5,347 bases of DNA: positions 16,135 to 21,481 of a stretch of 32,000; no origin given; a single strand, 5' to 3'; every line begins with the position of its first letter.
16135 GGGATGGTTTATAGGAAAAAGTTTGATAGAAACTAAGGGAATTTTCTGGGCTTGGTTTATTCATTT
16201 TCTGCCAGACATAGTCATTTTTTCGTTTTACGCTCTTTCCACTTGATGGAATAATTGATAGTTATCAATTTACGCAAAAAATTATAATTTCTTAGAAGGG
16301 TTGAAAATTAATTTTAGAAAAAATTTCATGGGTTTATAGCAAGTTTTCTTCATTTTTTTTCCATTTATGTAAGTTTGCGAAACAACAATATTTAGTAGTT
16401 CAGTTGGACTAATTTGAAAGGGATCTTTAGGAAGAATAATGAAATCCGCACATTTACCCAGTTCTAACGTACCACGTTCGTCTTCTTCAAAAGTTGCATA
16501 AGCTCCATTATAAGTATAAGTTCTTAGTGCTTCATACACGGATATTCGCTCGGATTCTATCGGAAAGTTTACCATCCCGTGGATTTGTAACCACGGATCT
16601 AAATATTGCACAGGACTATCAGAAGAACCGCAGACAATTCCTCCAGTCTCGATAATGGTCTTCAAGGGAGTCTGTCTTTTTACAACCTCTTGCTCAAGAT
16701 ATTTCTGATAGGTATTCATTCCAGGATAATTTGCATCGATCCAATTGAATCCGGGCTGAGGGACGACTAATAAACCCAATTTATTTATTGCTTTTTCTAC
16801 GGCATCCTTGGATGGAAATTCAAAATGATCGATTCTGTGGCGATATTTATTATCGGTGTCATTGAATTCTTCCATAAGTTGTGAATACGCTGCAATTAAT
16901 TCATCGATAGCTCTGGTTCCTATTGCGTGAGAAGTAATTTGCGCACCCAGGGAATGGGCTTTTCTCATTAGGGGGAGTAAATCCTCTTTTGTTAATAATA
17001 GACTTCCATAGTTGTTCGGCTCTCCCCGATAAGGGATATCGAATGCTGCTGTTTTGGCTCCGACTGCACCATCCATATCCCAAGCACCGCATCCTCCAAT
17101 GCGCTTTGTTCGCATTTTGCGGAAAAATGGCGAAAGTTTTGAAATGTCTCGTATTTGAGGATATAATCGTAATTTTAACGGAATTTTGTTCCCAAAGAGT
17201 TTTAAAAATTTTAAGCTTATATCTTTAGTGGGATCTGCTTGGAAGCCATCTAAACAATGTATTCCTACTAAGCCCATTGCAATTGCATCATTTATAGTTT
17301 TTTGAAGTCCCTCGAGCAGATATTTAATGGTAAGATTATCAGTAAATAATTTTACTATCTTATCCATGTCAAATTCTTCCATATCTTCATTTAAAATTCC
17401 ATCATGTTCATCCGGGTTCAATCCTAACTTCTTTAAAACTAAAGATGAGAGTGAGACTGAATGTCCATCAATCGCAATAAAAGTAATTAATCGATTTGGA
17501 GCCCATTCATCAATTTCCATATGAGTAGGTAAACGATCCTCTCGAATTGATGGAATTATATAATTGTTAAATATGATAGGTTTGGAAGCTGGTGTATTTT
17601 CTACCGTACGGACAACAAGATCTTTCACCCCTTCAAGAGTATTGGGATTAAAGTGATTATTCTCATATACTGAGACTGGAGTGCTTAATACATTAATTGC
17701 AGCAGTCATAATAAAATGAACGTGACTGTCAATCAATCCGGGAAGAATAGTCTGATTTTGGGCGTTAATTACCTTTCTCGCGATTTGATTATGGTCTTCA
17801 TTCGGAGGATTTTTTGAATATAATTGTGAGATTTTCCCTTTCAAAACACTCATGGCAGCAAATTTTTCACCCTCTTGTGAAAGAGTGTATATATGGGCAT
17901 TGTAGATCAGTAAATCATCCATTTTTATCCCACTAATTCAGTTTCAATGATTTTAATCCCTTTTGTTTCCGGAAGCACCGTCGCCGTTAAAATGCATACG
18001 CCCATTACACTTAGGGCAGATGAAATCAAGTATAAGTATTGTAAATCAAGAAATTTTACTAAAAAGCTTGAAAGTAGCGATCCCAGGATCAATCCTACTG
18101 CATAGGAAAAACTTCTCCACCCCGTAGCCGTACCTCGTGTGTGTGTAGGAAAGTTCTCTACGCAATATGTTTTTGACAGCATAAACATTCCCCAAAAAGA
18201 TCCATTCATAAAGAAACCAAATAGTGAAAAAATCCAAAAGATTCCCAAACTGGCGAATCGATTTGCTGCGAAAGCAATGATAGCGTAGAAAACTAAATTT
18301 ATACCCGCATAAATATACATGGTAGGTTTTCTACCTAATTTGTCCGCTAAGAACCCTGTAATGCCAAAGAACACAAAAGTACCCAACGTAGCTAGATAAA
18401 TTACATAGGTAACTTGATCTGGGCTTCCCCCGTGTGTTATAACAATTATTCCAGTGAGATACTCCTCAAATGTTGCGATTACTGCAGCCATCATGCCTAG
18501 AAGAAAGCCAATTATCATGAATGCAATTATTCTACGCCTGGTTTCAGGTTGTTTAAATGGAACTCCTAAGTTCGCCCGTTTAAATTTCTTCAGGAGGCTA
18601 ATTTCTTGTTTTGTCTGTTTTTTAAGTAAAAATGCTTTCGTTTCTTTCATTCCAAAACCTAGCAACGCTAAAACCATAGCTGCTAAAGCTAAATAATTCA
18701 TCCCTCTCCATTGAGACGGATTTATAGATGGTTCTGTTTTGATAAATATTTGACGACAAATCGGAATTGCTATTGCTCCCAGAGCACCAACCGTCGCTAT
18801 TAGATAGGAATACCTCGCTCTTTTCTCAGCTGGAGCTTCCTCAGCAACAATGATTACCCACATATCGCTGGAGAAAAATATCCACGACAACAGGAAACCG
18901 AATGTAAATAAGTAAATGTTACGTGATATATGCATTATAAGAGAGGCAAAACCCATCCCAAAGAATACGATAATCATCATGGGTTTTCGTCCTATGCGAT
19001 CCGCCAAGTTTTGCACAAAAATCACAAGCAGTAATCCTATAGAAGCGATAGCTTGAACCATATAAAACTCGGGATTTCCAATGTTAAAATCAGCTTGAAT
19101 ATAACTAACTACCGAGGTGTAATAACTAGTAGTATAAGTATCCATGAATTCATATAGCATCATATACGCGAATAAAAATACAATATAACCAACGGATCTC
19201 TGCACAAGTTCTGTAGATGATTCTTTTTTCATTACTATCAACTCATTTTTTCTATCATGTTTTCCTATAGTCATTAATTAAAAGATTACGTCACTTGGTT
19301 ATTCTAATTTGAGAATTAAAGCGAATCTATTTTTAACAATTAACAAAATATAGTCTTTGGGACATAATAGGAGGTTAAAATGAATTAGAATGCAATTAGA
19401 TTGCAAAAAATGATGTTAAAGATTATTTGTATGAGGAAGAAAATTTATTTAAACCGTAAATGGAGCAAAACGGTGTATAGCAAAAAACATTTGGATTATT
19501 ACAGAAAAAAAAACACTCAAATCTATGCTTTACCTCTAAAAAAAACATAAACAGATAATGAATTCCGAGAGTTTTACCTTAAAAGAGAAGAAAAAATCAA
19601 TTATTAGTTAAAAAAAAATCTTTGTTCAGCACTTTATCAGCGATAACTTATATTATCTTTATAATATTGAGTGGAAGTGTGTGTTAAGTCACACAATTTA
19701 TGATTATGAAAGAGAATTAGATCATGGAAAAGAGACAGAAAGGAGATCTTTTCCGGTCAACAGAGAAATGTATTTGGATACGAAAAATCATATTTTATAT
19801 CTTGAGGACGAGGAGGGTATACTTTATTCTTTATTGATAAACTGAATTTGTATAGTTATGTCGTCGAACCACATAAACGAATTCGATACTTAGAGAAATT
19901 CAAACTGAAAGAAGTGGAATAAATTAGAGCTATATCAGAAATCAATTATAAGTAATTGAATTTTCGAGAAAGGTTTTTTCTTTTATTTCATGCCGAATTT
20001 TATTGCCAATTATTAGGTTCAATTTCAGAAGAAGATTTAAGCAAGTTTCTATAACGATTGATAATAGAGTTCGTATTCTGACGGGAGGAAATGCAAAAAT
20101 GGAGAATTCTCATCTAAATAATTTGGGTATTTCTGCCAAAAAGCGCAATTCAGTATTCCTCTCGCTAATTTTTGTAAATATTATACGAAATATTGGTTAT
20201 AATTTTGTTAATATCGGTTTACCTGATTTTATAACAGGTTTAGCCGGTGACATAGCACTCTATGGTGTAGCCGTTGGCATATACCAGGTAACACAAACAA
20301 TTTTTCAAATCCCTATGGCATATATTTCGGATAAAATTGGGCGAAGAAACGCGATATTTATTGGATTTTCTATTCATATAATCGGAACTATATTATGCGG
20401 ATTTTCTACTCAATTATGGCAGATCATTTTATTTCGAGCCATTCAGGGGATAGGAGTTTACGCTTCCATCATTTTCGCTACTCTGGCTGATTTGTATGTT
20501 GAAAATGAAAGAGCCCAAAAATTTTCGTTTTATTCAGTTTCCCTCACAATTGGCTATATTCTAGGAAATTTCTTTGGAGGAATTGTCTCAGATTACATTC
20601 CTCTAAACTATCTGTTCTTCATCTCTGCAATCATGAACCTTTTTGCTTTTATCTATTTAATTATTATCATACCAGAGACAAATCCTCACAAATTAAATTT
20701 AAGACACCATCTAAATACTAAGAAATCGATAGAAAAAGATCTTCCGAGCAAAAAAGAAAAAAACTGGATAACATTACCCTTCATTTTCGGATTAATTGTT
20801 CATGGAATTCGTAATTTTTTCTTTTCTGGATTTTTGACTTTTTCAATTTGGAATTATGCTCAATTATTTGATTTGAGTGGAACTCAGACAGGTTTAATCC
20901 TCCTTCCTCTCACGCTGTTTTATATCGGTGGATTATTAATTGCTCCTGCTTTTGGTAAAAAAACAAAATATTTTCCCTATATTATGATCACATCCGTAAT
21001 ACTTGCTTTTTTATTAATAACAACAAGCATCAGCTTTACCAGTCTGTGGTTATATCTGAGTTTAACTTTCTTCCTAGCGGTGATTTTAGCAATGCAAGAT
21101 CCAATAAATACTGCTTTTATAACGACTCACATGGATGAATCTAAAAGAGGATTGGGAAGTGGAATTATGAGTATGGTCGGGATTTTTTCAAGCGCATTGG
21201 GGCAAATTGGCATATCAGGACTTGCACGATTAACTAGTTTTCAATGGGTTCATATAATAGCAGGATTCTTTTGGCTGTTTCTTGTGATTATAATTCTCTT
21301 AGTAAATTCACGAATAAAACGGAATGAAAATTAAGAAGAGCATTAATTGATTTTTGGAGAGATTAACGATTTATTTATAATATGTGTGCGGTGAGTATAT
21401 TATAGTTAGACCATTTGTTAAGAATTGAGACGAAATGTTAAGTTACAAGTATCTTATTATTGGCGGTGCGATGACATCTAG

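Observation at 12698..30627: Two members of an apparently unnamed MITE family sharing terminal inverted repeats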

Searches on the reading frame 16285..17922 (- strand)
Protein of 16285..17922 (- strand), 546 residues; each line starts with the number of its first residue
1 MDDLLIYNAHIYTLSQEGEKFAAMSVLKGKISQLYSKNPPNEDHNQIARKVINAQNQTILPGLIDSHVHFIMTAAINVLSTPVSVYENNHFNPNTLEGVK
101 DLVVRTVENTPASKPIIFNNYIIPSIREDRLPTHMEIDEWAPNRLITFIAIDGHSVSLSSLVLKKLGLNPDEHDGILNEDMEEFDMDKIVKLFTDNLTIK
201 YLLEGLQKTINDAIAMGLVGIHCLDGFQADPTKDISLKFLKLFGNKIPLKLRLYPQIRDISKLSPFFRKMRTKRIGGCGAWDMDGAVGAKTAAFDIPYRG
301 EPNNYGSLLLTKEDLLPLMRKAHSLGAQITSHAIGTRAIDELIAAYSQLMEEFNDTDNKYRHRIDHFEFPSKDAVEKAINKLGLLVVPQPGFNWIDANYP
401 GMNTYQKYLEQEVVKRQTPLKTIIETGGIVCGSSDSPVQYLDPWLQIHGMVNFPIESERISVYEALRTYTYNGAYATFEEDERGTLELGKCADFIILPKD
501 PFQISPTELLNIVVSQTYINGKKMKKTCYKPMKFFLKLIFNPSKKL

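Call 28: search_protein_families(library=pfam, proteins=[window:16285-17922:-])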
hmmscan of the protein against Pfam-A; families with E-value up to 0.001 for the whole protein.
window:16285-17922:- (546 aa): 2 families
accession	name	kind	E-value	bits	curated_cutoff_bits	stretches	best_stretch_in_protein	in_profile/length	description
PF07969.17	Amidohydro_3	-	3.9e-59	201.8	29.7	1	50-522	1-469/472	Amidohydrolase family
PF01979.26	Amidohydro_1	-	7.9e-12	45.5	25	1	310-522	132-343/345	Amidohydrolase family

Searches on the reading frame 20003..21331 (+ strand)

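Call 28: search_protein_families(library=pfam, proteins=[window:20003-21331:+])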
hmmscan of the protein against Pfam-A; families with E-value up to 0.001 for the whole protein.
window:20003-21331:+ (443 aa): 4 families
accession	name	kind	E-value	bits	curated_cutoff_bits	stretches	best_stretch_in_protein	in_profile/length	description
PF07690.21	MFS_1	-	5.4e-43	147.7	33.4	2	55-320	1-264/347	Major Facilitator Superfamily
PF00083.30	Sugar_tr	-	1.8e-15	57.3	22.3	1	86-249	47-221/452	Sugar (and other) transporter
PF12832.13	MFS_1_like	-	1.1e-06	28.4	25.2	1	88-407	37-360/373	MFS_1 like family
PF13347.12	MFS_2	-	1.7e-05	24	27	1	42-158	216-334/427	MFS/sugar transport protein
